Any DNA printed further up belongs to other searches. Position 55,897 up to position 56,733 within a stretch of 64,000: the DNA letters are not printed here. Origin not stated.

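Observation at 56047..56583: Phage-encoded translation initiation factor IF-3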

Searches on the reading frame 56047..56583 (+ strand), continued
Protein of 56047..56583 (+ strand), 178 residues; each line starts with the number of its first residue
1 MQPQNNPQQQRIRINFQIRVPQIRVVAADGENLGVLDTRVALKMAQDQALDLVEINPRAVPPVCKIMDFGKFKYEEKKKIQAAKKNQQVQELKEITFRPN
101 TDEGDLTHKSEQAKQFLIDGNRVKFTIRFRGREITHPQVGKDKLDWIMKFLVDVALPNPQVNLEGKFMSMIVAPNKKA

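Call 16: find_related_loci(query=window:56047-56583:+, collection=genome_contigs, flank=4000)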
Query window:56047-56583:+ (178 aa) in genome_contigs; peptide patterns used: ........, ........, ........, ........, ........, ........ (x = any residue, [..] = any of these).
600 stretches matched a pattern (row limit reached: there are more); 587 encode a relative of the query (tblastn E <= 1e-3); the best 80 are kept; 80 distinct loci.
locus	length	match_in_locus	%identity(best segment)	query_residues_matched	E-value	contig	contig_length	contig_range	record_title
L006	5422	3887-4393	53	6-174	2e-57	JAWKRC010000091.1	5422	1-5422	MAG: Polyangiales bacterium isolate ABC2.122 ABC2.122.fa-91, whole genome shotgun sequence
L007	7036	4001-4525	52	3-177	2e-57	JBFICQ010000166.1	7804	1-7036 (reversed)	MAG: Polyangiales bacterium isolate Mix_sand11.2021.09.D.13 k141_1567174_length_7804_cov_19.9164, whole genome shotgun s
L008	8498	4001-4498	54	13-178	2e-56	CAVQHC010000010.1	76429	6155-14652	MAG: uncultured delta proteobacterium isolate MFD09964.bin.1.233 genome assembly, contig: contig_39657, whole genome sho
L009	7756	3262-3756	55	13-177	1e-56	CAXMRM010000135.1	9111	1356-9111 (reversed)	MAG: uncultured Myxococcota bacterium isolate 07C-BC-St05_bin.21.orig genome assembly, contig: k141_2614852, whole genom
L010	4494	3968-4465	54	13-178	5e-56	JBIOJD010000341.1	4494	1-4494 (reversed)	MAG: Polyangiales bacterium isolate GcL4-4 k141_1860363_length_4494_cov_26.3841, whole genome shotgun sequence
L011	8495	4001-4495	54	13-177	3e-55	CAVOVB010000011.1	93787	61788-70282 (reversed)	MAG: uncultured delta proteobacterium isolate MFD09779.bin.2.182 genome assembly, contig: contig_94426, whole genome sho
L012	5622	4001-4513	50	8-178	7e-55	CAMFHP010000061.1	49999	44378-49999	MAG: uncultured Myxococcaceae bacterium isolate SRR9109402_bin.20_metaWRAP_v1.3_MAG genome assembly, contig: ERZ12289980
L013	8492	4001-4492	54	13-176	2e-54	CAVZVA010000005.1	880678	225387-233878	MAG: uncultured delta proteobacterium isolate MFD02416.bin.1.77 genome assembly, contig: contig_46381, whole genome shot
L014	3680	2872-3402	49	2-175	3e-54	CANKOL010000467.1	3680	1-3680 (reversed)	MAG: Sandaracinaceae bacterium isolate RH-9nov16-262 genome assembly, contig: RH-9nov16-C-C76883, whole genome shotgun s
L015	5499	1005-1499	49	13-177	6e-54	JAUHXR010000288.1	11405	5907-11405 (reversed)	MAG: Polyangia bacterium isolate 3_bin.16 NODE_6683_length_11405_cov_2.369037, whole genome shotgun sequence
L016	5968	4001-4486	50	13-174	4e-54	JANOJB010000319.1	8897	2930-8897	MAG: Pseudomonadota bacterium isolate SOY_63_concoct_362_sub SOY_63_k141_4184618, whole genome shotgun sequence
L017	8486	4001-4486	49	13-174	3e-53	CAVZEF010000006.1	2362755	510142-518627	MAG: uncultured proteobacterium isolate MFD05841.bin.2.175 genome assembly, contig: contig_6243, whole genome shotgun se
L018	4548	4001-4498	51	13-178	3e-52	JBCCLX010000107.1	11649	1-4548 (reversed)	MAG: Pseudomonadota bacterium isolate P01_C01_bin.37 k141_1646246_length_11649_cov_32.8627, whole genome shotgun sequenc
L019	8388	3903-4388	49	13-174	2e-52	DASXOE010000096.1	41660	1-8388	MAG TPA_asm: Polyangia bacterium isolate SMAG_U5372 k141_890881, whole genome shotgun sequence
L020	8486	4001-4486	49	13-174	3e-52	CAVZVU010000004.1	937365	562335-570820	MAG: uncultured proteobacterium isolate MFD02134.bin.2.219 genome assembly, contig: contig_32651, whole genome shotgun s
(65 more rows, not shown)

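Call 17: find_related_loci(query=window:56047-56583:+, collection=viral_contigs, flank=10000)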
Query window:56047-56583:+ (178 aa) in viral_contigs; peptide patterns used: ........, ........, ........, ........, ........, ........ (x = any residue, [..] = any of these).
23 stretches matched a pattern; 12 encode a relative of the query (tblastn E <= 1e-3); 12 distinct loci.
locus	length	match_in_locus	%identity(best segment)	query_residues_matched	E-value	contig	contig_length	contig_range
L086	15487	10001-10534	78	1-177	7e-89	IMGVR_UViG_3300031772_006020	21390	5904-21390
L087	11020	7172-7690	75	5-177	9e-87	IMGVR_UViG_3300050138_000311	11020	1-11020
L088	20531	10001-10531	69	1-177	4e-82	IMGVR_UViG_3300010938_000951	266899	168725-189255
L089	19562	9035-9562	68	2-177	4e-80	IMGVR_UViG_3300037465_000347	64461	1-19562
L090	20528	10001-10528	68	2-177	4e-80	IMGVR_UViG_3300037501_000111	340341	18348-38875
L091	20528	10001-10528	68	2-177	4e-80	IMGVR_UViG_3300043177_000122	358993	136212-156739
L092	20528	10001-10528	72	1-176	5e-76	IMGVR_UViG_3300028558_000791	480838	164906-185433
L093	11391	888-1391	74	10-177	1e-74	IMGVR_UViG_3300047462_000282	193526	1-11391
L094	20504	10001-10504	74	10-177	1e-74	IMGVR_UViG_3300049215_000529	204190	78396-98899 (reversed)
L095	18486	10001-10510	49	5-174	8e-47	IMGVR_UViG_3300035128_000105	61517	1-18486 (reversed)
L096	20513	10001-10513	35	6-176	5e-29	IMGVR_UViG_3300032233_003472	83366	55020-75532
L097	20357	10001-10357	32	10-133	6e-18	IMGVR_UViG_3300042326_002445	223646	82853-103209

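Call 24: list_cluster_members(proteins=[P0026, P0015, P0050, P0100, P0056, P0076, P0025, P0032, P0082, P0097])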
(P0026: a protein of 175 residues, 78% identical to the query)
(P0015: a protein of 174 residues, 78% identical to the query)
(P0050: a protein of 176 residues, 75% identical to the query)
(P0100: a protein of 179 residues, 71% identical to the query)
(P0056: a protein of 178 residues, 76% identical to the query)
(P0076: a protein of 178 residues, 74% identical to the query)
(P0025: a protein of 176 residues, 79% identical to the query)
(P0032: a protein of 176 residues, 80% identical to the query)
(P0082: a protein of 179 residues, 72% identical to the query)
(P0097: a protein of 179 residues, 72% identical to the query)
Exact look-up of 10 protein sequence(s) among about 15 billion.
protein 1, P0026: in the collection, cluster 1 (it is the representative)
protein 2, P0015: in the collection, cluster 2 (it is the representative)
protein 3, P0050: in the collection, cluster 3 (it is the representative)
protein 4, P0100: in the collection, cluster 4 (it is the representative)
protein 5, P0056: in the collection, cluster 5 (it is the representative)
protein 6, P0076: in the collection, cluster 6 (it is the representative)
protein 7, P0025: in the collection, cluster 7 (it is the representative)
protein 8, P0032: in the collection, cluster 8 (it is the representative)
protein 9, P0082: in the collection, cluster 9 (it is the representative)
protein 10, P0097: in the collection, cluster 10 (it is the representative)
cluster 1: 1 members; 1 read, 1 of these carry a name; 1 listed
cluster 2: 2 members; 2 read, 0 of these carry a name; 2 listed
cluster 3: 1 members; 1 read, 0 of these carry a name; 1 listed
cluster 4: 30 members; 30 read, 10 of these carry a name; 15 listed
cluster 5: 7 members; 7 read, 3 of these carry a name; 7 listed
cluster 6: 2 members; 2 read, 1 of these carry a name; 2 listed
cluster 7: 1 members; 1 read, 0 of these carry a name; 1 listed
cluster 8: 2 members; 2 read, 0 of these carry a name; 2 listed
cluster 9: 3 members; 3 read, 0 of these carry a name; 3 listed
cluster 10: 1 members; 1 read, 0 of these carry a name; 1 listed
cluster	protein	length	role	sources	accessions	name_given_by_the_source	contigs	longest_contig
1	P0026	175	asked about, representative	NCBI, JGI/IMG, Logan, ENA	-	translation initiation factor IF-3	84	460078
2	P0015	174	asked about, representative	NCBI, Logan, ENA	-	-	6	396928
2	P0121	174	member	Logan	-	-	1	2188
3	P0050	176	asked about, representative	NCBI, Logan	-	-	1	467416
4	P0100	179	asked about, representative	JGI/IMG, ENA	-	translation initiation factor IF-3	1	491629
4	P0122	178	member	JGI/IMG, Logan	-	translation initiation factor IF-3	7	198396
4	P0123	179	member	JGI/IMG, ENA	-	translation initiation factor IF-3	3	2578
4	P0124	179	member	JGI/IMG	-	translation initiation factor IF-3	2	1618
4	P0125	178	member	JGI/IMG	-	translation initiation factor IF-3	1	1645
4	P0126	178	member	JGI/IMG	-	translation initiation factor IF-3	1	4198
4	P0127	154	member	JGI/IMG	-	translation initiation factor IF-3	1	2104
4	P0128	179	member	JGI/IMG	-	translation initiation factor IF-3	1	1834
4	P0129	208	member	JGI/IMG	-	translation initiation factor IF-3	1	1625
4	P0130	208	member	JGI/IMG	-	translation initiation factor IF-3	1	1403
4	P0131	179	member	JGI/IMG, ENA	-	-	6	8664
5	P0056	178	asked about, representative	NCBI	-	-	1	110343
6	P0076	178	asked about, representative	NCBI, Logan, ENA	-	-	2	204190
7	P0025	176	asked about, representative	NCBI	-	-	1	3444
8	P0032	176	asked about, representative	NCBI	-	-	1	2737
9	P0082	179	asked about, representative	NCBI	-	-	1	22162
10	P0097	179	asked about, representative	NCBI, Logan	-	-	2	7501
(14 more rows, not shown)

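Call 25: find_encoding_contigs(protein=P0026, flank=6000, max_places=3)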
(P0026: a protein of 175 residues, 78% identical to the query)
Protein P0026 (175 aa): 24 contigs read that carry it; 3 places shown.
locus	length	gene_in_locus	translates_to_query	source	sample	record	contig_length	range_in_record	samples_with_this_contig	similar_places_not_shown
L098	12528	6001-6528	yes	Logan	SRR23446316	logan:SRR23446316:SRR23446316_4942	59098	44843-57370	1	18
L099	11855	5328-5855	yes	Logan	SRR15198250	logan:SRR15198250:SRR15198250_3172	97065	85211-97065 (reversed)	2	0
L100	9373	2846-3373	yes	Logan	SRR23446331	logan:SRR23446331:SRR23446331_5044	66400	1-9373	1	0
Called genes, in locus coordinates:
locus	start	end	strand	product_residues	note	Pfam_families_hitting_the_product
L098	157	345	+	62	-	-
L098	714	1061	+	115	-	-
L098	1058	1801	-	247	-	PF01832:Glucosaminidase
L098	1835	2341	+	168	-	PF01551:Peptidase_M23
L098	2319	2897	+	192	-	-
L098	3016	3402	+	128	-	-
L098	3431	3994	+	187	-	-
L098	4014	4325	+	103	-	PF01981:PTH2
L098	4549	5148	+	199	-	-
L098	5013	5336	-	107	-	-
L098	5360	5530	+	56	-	-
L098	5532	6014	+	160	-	-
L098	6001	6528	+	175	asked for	PF05198:IF3_N, PF00707:IF3_C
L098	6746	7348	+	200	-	-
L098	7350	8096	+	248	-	PF00483:NTP_transferase, PF12804:NTP_transf_3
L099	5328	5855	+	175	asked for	PF05198:IF3_N, PF00707:IF3_C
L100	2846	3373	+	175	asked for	PF05198:IF3_N, PF00707:IF3_C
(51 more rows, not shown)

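Call 37: get_annotated_region(hit=H12, flank=2000)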
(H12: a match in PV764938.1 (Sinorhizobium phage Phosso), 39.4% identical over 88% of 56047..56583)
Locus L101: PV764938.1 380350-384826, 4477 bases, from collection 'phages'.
description: Sinorhizobium phage Phosso, complete genome.
organism: Sinorhizobium phage Phosso (NCBI taxid 3435197)
taxonomy: Viruses
host: Sinohrizobium meliloti NRRL L-50; source: soil; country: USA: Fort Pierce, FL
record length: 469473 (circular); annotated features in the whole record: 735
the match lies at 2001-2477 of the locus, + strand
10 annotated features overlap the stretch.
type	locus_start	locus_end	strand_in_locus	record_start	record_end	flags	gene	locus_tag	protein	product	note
CDS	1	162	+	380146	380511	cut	-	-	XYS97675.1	hypothetical protein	518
CDS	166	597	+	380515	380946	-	-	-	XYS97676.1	hypothetical protein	519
CDS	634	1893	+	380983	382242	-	-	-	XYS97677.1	ATP-dependent Clp protease ATP-binding subunit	520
CDS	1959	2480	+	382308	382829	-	-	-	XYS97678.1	translation initiation factor IF-3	521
CDS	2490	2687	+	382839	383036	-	-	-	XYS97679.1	hypothetical protein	522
CDS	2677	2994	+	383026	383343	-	-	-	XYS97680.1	hypothetical protein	523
tRNA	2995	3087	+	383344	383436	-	-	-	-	tRNA-Ile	tRNA-Ile(tat)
CDS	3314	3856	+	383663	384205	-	-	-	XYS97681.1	HNH endonuclease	525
CDS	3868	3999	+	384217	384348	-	-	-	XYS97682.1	hypothetical protein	526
CDS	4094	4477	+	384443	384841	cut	-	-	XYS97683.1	hypothetical protein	527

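Call 38: get_annotated_region(hit=H13, flank=2000)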
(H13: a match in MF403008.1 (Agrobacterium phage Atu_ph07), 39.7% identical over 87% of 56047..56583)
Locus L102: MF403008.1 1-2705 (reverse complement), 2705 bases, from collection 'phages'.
description: Agrobacterium phage Atu_ph07, complete genome.
organism: Agrobacterium phage Atu_ph07 (NCBI taxid 2024264)
taxonomy: Viruses; Duplodnaviria; Heunggongvirae; Uroviricota; Caudoviricetes; Polybotosvirus; Polybotosvirus Atuph07
host: Agrobacterium tumefaciens C58; source: -; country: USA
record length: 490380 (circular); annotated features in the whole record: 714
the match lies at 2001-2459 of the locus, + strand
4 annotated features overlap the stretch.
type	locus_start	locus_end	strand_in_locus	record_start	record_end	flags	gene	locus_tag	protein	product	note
CDS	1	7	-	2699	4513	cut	-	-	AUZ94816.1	DNA topoisomerase large subunit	-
CDS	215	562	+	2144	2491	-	-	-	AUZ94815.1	hypothetical protein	-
CDS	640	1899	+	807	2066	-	-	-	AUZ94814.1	ATP-dependent Clp protease ATP-binding subunit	-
CDS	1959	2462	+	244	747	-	-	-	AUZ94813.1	translation initiation factor 3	-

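Call 39: get_annotated_region(hit=H25, flank=3000)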
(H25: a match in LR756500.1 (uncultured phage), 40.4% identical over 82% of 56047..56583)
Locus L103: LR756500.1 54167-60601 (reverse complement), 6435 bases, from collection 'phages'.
description: uncultured phage genome assembly, chromosome: 1.
organism: uncultured phage (NCBI taxid 278008)
taxonomy: Viruses; environmental samples
host: -; source: metagenomic; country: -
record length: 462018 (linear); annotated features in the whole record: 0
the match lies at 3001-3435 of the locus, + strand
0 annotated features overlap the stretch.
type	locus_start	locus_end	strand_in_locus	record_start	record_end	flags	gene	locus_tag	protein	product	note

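Call 40: get_annotated_region(hit=H11, flank=2000)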
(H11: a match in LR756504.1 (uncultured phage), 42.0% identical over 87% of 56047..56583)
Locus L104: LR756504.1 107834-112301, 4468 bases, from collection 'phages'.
description: uncultured phage genome assembly, chromosome: 1.
organism: uncultured phage (NCBI taxid 278008)
taxonomy: Viruses; environmental samples
host: -; source: metagenomic; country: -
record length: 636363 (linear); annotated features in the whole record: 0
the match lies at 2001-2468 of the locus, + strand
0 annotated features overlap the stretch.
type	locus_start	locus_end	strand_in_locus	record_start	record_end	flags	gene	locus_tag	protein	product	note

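Call 41: get_annotated_region(hit=H15, flank=2000)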
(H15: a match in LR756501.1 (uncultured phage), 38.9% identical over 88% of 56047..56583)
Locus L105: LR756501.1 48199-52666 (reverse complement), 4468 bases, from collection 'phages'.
description: uncultured phage genome assembly, chromosome: 1.
organism: uncultured phage (NCBI taxid 278008)
taxonomy: Viruses; environmental samples
host: -; source: metagenomic; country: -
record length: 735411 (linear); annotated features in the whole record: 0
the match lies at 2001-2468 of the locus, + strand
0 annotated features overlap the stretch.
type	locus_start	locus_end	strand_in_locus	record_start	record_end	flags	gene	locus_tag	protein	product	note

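Call 42: get_annotated_region(hit=H22, flank=2000)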
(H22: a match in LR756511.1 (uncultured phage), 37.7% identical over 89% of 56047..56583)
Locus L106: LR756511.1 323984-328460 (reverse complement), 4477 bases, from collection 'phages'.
description: uncultured phage genome assembly, chromosome: 1.
organism: uncultured phage (NCBI taxid 278008)
taxonomy: Viruses; environmental samples
host: -; source: metagenomic; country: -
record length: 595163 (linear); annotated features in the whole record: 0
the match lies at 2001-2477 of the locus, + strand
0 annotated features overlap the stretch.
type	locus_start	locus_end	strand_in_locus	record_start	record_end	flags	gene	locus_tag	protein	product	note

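Call 43: get_annotated_region(hit=H3, flank=2000)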
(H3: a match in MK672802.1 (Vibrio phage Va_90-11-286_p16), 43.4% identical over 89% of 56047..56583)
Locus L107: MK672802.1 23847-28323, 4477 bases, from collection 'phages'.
description: Vibrio phage Va_90-11-286_p16, complete genome.
organism: Vibrio phage Va_90-11-286_p16 (NCBI taxid 2565519)
taxonomy: Viruses; Duplodnaviria; Heunggongvirae; Uroviricota; Caudoviricetes
host: Vibrio anguillarum strain 90-11-286; source: -; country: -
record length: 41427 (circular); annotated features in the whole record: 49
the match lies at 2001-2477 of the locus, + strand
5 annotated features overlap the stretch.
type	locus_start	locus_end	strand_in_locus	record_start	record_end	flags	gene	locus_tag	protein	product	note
CDS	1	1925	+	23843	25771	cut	-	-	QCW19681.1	threonine-tRNA ligase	-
CDS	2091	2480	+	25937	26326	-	-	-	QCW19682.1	translation initiation factor protein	translation initial factor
CDS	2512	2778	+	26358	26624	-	-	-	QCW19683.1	ribosomal L35P protein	l35p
CDS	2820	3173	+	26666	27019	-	-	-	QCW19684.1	ribosomal L20 protein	l20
CDS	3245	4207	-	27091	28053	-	-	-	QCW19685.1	integrase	-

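Call 44: get_annotated_region(hit=H7, flank=2000)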
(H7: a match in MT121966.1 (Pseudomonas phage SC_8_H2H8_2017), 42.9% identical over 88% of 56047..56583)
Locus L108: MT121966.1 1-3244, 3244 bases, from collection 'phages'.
description: Pseudomonas phage SC_8_H2H8_2017 translation initiation factor IF-3, replication protein P, integrase, terminase, terminase A, capsid family protein, tail protein, and minor tail protein L ...
organism: Pseudomonas phage SC_8_H2H8_2017 (NCBI taxid 2723240)
taxonomy: Viruses; Duplodnaviria; Heunggongvirae; Uroviricota; Caudoviricetes
host: Pseudomonas sp.; source: human feces; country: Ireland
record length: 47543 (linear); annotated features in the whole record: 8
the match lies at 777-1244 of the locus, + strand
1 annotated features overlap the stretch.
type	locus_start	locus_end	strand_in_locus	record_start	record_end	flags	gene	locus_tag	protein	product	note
CDS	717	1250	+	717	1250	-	-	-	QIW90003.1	translation initiation factor IF-3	-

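Call 45: get_annotated_region(hit=H9, flank=2000)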
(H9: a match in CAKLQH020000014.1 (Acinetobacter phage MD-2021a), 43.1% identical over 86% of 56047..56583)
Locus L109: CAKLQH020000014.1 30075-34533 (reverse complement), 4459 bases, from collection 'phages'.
description: Acinetobacter phage MD-2021a strain 5899STDY8049191 genome assembly, contig: ERS3583567SCcontig000014, whole genome shotgun sequence.
organism: Acinetobacter phage MD-2021a (NCBI taxid 2899278)
taxonomy: Viruses; Duplodnaviria; Heunggongvirae; Uroviricota; Caudoviricetes
host: -; source: not known; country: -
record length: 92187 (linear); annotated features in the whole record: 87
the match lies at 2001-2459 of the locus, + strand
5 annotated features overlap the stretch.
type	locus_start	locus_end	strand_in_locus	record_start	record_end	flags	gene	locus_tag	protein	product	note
CDS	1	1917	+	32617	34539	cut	thrS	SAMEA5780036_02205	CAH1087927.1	threonine tRNA synthetase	-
CDS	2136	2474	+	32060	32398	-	infC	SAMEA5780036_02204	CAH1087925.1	translation initiation factor IF-3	-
CDS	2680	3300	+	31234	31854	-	yfcG_3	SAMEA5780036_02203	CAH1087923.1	putative glutathione S-transferase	-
CDS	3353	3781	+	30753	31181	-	yqaA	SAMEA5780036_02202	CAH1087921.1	inner membrane protein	-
CDS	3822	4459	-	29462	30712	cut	entS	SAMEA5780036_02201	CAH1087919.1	putative transporter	-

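Call 46: get_annotated_region(hit=H18, flank=2000)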
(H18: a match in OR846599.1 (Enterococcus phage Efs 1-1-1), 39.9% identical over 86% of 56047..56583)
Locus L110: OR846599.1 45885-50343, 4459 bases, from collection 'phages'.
description: UNVERIFIED_ORG: Enterococcus phage Efs 1-1-1 clone NODE_13_length_66231_cov_7.132554 genomic sequence.
organism: Enterococcus phage Efs 1-1-1 (NCBI taxid 3113827)
taxonomy: Viruses
host: Enterococcus faecalis; source: wastewater; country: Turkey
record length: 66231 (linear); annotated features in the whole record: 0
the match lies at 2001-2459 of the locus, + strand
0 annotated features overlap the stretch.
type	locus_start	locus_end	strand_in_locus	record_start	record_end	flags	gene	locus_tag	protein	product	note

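Call 47: get_annotated_region(hit=H20, flank=2000)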
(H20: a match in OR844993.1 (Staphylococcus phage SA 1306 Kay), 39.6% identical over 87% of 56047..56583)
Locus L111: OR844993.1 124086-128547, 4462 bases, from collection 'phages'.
description: UNVERIFIED_ORG: Staphylococcus phage SA 1306 Kay clone NODE_6_length_163125_cov_19.742683 genomic sequence.
organism: Staphylococcus phage SA 1306 Kay (NCBI taxid 3113843)
taxonomy: Viruses
host: Staphylococcus aureus; source: wastewater; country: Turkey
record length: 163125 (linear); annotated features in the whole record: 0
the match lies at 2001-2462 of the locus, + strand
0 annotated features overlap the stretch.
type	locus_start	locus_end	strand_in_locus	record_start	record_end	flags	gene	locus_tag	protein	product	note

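Call 60: predict_structure(alignment_id=A1)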
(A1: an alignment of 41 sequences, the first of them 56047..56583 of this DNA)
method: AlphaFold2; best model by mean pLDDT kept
length: 178 residues; sequences in the alignment: 41
mean_pLDDT: 81.1   pTM: 0.50
mean pLDDT of the five models: 81.1, 80.7, 79.3, 75.7, 67.1
residues with pLDDT >= 90: 35; 70-90: 115; 50-70: 12; < 50: 16
segments of 3 or more residues with pLDDT < 50: 1-15
pLDDT, mean of each block of 10 residues (from residue 1): 41 54 88 89 90 88 89 82 69 87 88 88 91 81 89 82 89 75
secondary structure, 60 per line:
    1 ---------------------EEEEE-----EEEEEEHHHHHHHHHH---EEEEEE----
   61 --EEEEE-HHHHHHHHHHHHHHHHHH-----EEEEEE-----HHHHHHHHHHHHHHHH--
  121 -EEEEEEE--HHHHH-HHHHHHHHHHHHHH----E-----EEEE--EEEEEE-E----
elements in order: E22-26 E32-37 H38-47 E51-56 E63-67 H69-86 E92-97 H103-118 E122-128 H131-135 H137-150 E161-164 E167-172
